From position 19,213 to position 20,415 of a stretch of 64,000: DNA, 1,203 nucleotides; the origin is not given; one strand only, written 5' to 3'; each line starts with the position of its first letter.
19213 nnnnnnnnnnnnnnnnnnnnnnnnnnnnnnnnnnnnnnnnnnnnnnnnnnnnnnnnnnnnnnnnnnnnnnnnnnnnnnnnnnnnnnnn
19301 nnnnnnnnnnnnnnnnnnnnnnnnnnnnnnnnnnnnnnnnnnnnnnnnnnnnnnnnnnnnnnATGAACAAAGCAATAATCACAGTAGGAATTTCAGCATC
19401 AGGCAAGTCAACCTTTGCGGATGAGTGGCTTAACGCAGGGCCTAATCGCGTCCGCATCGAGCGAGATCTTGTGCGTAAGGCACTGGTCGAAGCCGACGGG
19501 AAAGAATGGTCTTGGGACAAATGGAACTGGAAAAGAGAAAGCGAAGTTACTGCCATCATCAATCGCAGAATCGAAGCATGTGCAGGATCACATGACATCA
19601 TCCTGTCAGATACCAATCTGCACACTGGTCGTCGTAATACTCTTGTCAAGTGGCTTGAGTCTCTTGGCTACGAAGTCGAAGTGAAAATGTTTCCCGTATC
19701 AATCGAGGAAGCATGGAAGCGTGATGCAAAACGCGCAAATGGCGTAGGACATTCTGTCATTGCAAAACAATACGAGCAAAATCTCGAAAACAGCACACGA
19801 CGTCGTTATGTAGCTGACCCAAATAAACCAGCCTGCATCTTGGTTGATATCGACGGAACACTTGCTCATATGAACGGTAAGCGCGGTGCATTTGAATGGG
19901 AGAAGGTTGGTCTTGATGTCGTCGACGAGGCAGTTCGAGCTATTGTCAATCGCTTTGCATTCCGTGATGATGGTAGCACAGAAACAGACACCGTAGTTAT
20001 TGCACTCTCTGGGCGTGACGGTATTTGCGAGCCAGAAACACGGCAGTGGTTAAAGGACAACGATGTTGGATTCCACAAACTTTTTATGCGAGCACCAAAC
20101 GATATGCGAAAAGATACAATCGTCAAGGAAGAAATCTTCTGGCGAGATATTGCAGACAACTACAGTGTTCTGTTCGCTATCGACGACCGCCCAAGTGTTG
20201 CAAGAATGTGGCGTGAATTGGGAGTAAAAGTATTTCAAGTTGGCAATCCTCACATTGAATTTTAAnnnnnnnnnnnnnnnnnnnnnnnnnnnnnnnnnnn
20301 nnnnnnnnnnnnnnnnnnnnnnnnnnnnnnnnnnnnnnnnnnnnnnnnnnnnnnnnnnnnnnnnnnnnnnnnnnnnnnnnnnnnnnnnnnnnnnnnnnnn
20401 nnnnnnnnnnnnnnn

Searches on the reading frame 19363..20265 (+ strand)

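Call 67: search_protein_families(library=pfam, proteins=[window:19363-20265:+], max_evalue=0.001)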
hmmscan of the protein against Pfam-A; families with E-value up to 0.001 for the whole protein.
window:19363-20265:+ (300 aa): 3 families
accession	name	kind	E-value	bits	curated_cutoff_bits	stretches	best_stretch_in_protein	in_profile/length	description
PF25109.1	HAD_PNKP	-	1.2e-40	139.4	27.6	1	156-294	1-139/143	Polynucleotide kinase PNKP phosphatase domain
PF13671.12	AAA_33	-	1.3e-16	61.6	27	1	5-130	2-124/143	AAA domain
PF06414.18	Zeta_toxin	-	0.00011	22.2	22.3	1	3-126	17-145/199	Zeta toxin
